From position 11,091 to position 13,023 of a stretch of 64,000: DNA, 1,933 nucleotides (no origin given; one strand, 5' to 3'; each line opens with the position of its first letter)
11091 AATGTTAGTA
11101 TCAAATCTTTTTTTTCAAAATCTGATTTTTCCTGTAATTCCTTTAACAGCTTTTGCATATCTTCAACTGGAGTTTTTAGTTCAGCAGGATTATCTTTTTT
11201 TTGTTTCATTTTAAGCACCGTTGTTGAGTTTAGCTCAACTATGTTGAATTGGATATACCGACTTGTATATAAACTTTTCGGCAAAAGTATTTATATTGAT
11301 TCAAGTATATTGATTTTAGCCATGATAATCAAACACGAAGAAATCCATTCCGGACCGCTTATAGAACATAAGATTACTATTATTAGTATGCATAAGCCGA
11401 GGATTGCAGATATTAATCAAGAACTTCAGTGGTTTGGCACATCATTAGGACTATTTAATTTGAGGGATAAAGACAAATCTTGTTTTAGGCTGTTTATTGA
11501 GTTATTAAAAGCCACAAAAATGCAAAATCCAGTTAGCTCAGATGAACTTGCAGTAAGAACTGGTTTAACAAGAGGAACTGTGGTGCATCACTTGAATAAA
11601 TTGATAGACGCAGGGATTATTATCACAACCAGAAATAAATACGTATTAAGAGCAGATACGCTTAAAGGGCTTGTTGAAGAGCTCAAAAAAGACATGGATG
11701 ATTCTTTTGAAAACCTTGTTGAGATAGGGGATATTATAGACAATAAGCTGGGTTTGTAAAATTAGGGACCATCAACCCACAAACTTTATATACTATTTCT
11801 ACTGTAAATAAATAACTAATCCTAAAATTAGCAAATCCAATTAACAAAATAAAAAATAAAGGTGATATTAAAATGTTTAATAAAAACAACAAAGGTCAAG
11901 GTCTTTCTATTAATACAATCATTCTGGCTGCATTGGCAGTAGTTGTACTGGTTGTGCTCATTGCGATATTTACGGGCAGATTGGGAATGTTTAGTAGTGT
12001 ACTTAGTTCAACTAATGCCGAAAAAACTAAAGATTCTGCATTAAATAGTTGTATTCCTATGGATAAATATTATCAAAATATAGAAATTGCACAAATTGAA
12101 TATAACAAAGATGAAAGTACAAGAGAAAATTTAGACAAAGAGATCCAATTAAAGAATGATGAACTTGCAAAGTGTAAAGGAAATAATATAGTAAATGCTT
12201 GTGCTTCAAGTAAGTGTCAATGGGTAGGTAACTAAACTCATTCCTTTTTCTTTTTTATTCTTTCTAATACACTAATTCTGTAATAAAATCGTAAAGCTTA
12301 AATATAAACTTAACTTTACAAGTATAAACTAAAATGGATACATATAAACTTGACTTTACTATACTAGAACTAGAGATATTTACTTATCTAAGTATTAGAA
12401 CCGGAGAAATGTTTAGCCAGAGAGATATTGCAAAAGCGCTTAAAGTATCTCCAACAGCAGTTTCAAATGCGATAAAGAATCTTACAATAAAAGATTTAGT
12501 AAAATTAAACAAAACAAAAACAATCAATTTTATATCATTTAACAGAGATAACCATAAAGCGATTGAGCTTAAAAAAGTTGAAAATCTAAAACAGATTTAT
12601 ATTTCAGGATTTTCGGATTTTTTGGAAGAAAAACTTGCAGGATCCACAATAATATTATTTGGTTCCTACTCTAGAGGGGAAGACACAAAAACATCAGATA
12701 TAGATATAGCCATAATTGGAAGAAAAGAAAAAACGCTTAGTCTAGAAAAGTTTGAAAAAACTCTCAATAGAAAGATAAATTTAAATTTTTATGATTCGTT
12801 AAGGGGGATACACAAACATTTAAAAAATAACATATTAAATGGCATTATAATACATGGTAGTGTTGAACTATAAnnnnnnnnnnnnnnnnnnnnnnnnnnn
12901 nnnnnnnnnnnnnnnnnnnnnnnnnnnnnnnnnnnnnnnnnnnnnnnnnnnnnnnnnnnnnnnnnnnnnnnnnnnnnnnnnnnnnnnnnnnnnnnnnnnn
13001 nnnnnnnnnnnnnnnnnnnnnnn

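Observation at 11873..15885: Toxin-antitoxin / defence islet: pilin-like gene, MNT-HEPN pair, Fic, and a second MNT-HEPN pair whose HEPN half is frameshifted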

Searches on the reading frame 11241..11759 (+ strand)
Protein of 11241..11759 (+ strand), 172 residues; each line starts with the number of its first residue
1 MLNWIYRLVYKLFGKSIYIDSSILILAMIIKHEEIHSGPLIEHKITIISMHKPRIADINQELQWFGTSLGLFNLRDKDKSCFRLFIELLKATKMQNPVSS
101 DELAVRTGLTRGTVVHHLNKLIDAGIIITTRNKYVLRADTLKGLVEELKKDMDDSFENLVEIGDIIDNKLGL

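Call 3: search_protein_families(library=pfam, max_evalue=0.1, proteins=[window:11241-11759:+])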
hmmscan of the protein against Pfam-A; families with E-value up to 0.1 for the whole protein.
window:11241-11759:+ (172 aa): 16 families
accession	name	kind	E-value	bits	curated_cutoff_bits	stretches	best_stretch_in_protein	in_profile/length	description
PF01022.26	HTH_5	-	4e-06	27.1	22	1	96-128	14-46/47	Bacterial regulatory protein, arsR family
PF12802.13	MarR_2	-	6.1e-06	26.7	27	1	93-133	15-56/61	MarR family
PF13412.12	HTH_24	-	7.9e-06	25.8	21.9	1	99-127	19-47/48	Winged helix-turn-helix DNA-binding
PF08279.18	HTH_11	-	1.1e-05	25.7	25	1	95-133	13-51/55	HTH domain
PF12840.13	HTH_20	-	3.5e-05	24.1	27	1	88-127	9-48/51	Helix-turn-helix domain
PF13545.12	HTH_Crp_2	-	4.5e-05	23.8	27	1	95-137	20-63/70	Crp-like helix-turn-helix domain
PF13730.12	HTH_36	-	0.00056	20.1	25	1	92-127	22-55/55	Helix-turn-helix domain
PF09339.16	HTH_IclR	-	0.0039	17.4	22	1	96-126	17-47/52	IclR helix-turn-helix domain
PF01047.28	MarR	-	0.014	15.7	24.6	1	95-132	15-52/59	MarR family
PF02082.26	Rrf2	-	0.015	15.9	30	1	84-131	11-57/132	Iron-dependent Transcriptional regulator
PF08222.17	HTH_CodY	-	0.022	14.8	27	1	103-128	10-35/61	CodY helix-turn-helix domain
PF25212.1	HVO_A0114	-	0.03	14.5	27.6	1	86-132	25-71/84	HVO_A0114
PF25213.1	HVO_A0261_N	-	0.041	14.2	35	1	89-136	17-63/86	HVO_A0261 N-terminal domain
PF01978.25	TrmB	-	0.042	14.2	25.6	1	94-134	19-59/68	Sugar-specific transcriptional regulator TrmB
PF03428.19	RP-C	-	0.053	13.8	24.4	1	99-129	73-103/175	Replication protein C N-terminal domain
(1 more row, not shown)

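Call 46: search_protein_families(library=padloc, max_evalue=0.01, proteins=[window:11241-11759:+])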
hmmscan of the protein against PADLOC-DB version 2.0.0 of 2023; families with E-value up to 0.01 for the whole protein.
window:11241-11759:+ (172 aa): 9 families
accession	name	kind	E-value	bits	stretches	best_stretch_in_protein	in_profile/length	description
PDLC01438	Csa3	-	3.1e-05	22.2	1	83-151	152-216/305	"CAS-I,CAS-II,CAS-III,CAS-IV,CAS-V,CAS-VI; associated_signaling"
PDLC01720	Csa3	-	8.9e-05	21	1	87-131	32-79/118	Csa3_1_CAS-I-II-III-IV-V-VI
PDLC01853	CARF3--CARF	-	0.00036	18.3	1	92-141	149-198/209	-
PDLC01857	CARF3--CARF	-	0.002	15.8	1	93-145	139-192/201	-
PDLC01044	Csa3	-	0.0021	16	1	86-136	139-186/194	Type I-A associated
PDLC04368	PDC-M05A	-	0.0025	15.7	1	96-149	28-83/201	-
PDLC03963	SoFic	-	0.0054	14.1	1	86-142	296-356/361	-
PDLC04370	PDC-M05A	-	0.0056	14.5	1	96-142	29-77/194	-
PDLC01852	CARF3--CARF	-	0.0099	13.8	0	87-132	147-192/208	-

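Call 47: search_protein_families(library=ncbifam, max_evalue=0.01, proteins=[window:11241-11759:+])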
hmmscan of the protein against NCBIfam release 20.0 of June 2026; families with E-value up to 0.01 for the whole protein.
window:11241-11759:+ (172 aa): 6 families
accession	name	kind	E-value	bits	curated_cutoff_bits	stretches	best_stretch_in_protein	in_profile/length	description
NF041413.1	ArsR_Rv2640c_fam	equivalog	1.4e-05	25.5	155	1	86-133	49-94/118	Rv2640c family ArsR-like transcriptional regulator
NF040939.2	trans_reg_lrs14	equivalog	4.4e-05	23.5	90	1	88-133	27-72/103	Lrs14 family HTH-type transcriptional regulator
NF053606.1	Sta1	subfamily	4.9e-05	23.4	80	1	87-153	24-98/100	Sta1 family transcriptional regulator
NF033788.1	HTH_metalloreg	subfamily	0.00017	21.3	55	1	94-131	22-59/77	metalloregulator ArsR/SmtB family transcription factor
NF046008.1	ICE_MAGa4850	equivalog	0.00099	19.2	55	1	72-135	37-99/233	MAGa4850 family ICE element protein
NF033789.1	repress_SdpR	subfamily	0.0025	17.7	100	1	86-134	14-58/79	autorepressor SdpR family transcription factor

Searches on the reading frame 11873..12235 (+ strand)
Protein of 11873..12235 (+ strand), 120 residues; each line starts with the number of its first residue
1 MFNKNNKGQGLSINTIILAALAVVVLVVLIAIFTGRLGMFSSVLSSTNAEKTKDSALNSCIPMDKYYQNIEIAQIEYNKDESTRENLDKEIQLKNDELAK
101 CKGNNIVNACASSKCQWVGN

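Call 3: search_protein_families(library=pfam, max_evalue=0.1, proteins=[window:11873-12235:+])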
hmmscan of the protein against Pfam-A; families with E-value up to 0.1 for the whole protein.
window:11873-12235:+ (120 aa): 1 family
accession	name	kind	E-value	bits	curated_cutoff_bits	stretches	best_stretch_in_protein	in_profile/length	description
PF23857.1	Phage_TAC_19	-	0.049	14.2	27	1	50-93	12-58/109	Phage tail chaperone protein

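Call 46: search_protein_families(library=padloc, max_evalue=0.01, proteins=[window:11873-12235:+])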
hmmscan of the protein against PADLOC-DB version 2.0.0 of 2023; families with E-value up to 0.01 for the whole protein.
window:11873-12235:+ (120 aa): 1 family
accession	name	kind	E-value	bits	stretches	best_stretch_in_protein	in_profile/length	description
PDLC01376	Csx15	-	0.0044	15.1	1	16-52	42-77/101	"CAS-I,CAS-III; associated"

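Call 47: search_protein_families(library=ncbifam, max_evalue=0.01, proteins=[window:11873-12235:+])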
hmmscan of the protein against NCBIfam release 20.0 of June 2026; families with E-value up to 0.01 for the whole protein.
window:11873-12235:+ (120 aa): 1 family
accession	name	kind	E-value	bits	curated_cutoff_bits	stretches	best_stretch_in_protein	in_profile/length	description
NF040560.1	CAS_Csx15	equivalog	0.0091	16.2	35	0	16-52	66-101/125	CRISPR-associated protein Csx15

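Call 74: find_homologous_proteins(query=window:11873-12232:+, max_evalue=0.001)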
Query window:11873-12232:+ (120 aa): 11 proteins with E <= 0.001 among 27 candidates.
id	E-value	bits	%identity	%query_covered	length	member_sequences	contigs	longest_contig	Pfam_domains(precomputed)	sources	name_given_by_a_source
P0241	6.1e-70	250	99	100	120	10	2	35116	-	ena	-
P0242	1.4e-55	204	83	100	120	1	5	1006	-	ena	-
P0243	1.5e-33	133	57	100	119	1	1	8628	-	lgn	-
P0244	3.4e-23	100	52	100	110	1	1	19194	-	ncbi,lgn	-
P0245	9.0e-21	92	51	99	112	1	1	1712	-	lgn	-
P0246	1.2e-9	56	77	36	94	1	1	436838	-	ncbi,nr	ncbi:hypothetical protein HYU09_03260 [Candidatus Woesearchaeota archaeon]|nr:hypothetical protein [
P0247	1.5e-9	56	80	34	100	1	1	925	-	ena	-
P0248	3.4e-9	55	76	34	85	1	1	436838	-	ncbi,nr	ncbi:hypothetical protein HYU09_03265 [Candidatus Woesearchaeota archaeon]|nr:hypothetical protein [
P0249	1.0e-7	50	64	35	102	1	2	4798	-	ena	-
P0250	5.7e-7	47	67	36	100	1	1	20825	-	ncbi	-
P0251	3.0e-5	42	47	56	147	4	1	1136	-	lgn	-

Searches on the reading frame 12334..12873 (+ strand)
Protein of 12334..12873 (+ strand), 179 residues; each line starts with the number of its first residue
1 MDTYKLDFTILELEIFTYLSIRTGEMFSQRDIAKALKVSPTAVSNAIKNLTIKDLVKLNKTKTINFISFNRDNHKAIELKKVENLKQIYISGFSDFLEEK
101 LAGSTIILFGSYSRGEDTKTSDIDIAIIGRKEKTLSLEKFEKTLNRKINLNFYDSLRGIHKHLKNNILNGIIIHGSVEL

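Call 3: search_protein_families(library=pfam, max_evalue=0.1, proteins=[window:12334-12873:+])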
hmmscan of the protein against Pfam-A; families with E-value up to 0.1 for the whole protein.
window:12334-12873:+ (179 aa): 24 families
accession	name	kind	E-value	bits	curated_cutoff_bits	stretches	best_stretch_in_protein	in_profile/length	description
PF01909.29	NTP_transf_2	-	1.5e-11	44.9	21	1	91-156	2-77/93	Nucleotidyltransferase domain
PF18765.7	Polbeta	-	1.2e-09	38.6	26.9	1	97-173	7-87/93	Polymerase beta, Nucleotidyltransferase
PF12802.13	MarR_2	-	4.2e-06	27.3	27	1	7-58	2-52/61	MarR family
PF01047.28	MarR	-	1.9e-05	24.9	24.6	1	27-56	18-47/59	MarR family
PF00392.27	GntR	-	3.2e-05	23.9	27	1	21-60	18-58/64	Bacterial regulatory proteins, gntR family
PF08279.18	HTH_11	-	0.00034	20.9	25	1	15-51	5-40/55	HTH domain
PF13412.12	HTH_24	-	0.0006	19.8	21.9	1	28-53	19-44/48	Winged helix-turn-helix DNA-binding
PF01978.25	TrmB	-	0.00068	19.9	25.6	1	5-62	3-58/68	Sugar-specific transcriptional regulator TrmB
PF17346.7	DUF5376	-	0.0015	19.2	25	1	71-153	45-126/136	Family of unknown function (DUF5376)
PF01325.25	Fe_dep_repress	-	0.002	18.7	26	1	24-62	20-58/60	Iron dependent repressor, N-terminal DNA binding domain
PF22600.2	MTPAP-like_central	-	0.0022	18.5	27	1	86-156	22-87/139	Poly(A) RNA polymerase, mitochondrial-like, central palm domain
PF01381.28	HTH_3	-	0.0043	17.5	23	1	22-52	5-35/55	Helix-turn-helix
PF13545.12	HTH_Crp_2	-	0.0063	16.9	27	1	27-59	23-56/70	Crp-like helix-turn-helix domain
PF02082.26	Rrf2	-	0.01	16.4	30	1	13-57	9-54/132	Iron-dependent Transcriptional regulator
PF20750.3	PAP_NTPase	-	0.014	15.7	27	0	102-146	73-115/194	Poly(A) polymerase nucleotidyltransferase domain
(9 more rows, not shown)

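Call 22: search_solved_structures(query=A2, max_evalue=1, show_alignments=2)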
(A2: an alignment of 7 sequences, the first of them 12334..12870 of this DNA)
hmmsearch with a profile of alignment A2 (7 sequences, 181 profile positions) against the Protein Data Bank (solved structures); distinct sequences matched with E-value up to 1: 85 (the best 60 are shown).
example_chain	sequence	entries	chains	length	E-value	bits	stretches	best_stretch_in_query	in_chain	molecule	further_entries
5yep_A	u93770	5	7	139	5.1e-06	29.5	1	89-132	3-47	Toxin-antitoxin system antidote Mnt family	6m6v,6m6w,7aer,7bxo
6fi9_A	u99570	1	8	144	1.7e-05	27.8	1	6-66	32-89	Transcriptional regulator ZitR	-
5yhy_A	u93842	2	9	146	1.9e-05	27.7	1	6-66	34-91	Zinc transport transcriptional regulator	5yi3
5yhx_A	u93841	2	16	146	2e-05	27.6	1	6-66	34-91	Zinc transport transcriptional regulator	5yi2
5yi0_B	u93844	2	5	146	2.7e-05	27.2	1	6-66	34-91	Zinc transport transcriptional regulator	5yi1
5yhz_A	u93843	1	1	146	2.8e-05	27.1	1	6-66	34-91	Zinc transport transcriptional regulator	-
3tgn_A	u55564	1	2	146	7.3e-05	25.8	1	6-64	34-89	Adc operon repressor AdcR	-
4l9t_A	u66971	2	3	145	0.00013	24.9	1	5-96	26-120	MepR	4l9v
5fb2_A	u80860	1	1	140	0.00014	24.8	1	5-96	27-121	MarR family regulatory protein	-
5jlu_A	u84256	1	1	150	0.00018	24.5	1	6-61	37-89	Adhesin competence repressor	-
5ffx_A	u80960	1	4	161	0.0002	24.4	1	5-81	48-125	MarR family regulatory protein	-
4l9n_A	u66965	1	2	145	0.0002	24.3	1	5-97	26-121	MepR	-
5f6f_A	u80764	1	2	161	0.00022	24.2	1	5-81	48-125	MarR family regulatory protein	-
4ld5_A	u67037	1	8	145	0.00031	23.7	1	5-96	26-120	MepR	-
3eco_A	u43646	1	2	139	0.00033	23.7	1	5-96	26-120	MepR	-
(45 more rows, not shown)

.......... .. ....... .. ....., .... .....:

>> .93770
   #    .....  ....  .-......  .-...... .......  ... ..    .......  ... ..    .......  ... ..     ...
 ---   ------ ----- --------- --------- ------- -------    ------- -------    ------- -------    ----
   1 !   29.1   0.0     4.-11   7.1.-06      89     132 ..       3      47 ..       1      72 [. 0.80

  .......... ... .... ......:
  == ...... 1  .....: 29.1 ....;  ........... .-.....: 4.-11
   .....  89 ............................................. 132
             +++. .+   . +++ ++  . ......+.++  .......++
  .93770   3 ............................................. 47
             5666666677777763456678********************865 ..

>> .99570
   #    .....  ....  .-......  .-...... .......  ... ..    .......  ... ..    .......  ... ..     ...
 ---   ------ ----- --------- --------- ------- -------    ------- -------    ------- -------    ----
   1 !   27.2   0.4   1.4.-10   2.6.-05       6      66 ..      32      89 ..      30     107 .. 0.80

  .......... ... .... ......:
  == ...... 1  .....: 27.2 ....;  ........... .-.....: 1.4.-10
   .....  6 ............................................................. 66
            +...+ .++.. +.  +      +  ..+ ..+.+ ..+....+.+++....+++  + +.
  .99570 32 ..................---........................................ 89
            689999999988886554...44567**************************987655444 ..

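Call 46: search_protein_families(library=padloc, max_evalue=0.01, proteins=[window:12334-12873:+])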
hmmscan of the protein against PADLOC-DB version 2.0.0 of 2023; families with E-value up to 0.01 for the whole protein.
window:12334-12873:+ (179 aa): 21 families
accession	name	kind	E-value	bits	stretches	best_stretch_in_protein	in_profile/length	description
PDLC04368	PDC-M05A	-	6.6e-14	50.2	1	10-154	13-162/201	-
PDLC04906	PDC-S09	-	1.2e-09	36.5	1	97-172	18-96/98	-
PDLC04903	PDC-S09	-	2.9e-09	35.2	1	91-149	16-71/108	-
PDLC04904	PDC-S09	-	2.1e-08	32.3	1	103-172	25-96/104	-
PDLC04369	PDC-M05A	-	2.6e-07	28.5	1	19-155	22-155/201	-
PDLC04907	PDC-S09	-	5.5e-07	27.7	1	86-134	10-58/114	-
PDLC04902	PDC-S09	-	9e-07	27.1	1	104-168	22-89/97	-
PDLC04901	PDC-S09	-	3.9e-05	22.4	1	104-174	22-95/126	-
PDLC04372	PDC-M05A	-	0.00024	19.4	1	92-155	60-132/167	-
PDLC01268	CasR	-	0.00036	18.5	1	12-62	126-173/179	"CAS-I,CAS-II,CAS-III,CAS-IV,CAS-V,CAS-VI; associated_signaling"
PDLC04133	mad1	-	0.00072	17.8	1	24-53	3-32/60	mads_1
PDLC01848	CARF3--CARF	-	0.00077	17.2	1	27-60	150-183/197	-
PDLC01434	CasR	-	0.00083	17.3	1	12-62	130-176/191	"CAS-I,CAS-II,CAS-III,CAS-IV,CAS-V,CAS-VI; associated_signaling"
PDLC02267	AbiEi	-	0.0014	16.1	1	12-68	6-62/252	AbiEi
PDLC04905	PDC-S09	-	0.0017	16.7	1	103-157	21-83/101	-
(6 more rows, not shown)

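Call 47: search_protein_families(library=ncbifam, max_evalue=0.01, proteins=[window:12334-12873:+])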
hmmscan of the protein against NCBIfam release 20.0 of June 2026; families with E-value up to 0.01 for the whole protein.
window:12334-12873:+ (179 aa): 8 families
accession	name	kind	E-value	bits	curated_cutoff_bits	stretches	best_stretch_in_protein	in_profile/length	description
NF047752.1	MntA_antitoxin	equivalog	4.6e-09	36.1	60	1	98-144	2-49/106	type VII toxin-antitoxin system MntA family adenylyltransferase antitoxin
NF038251.1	AdcR_fam_Zn_TF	equivalog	4e-05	23.9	175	1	24-69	47-92/143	zinc-dependent MarR family transcriptional regulator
NF051895.1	anti_phage_HalB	equivalog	0.00023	20.9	190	1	106-153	2-43/211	anti-phage Hailong system nucleotidyltransferase HalB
NF040939.2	trans_reg_lrs14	equivalog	0.00032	20.7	90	1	13-62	24-72/103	Lrs14 family HTH-type transcriptional regulator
TIGR01884.1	cas_HTH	subfamily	0.00071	19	60.2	1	10-62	142-192/202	CRISPR-associated CARF protein Csa3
TIGR04548.1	DnaD_Mollicutes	hypoth_equivalog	0.0048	16.9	100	1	18-151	37-166/178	DnaD family protein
NF053606.1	Sta1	subfamily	0.0068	16.5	80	0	12-62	20-70/100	Sta1 family transcriptional regulator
NF053609.1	Sul12a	equivalog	0.0089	16.2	150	0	27-84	20-75/103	Sul12a family chromatin-organizing protein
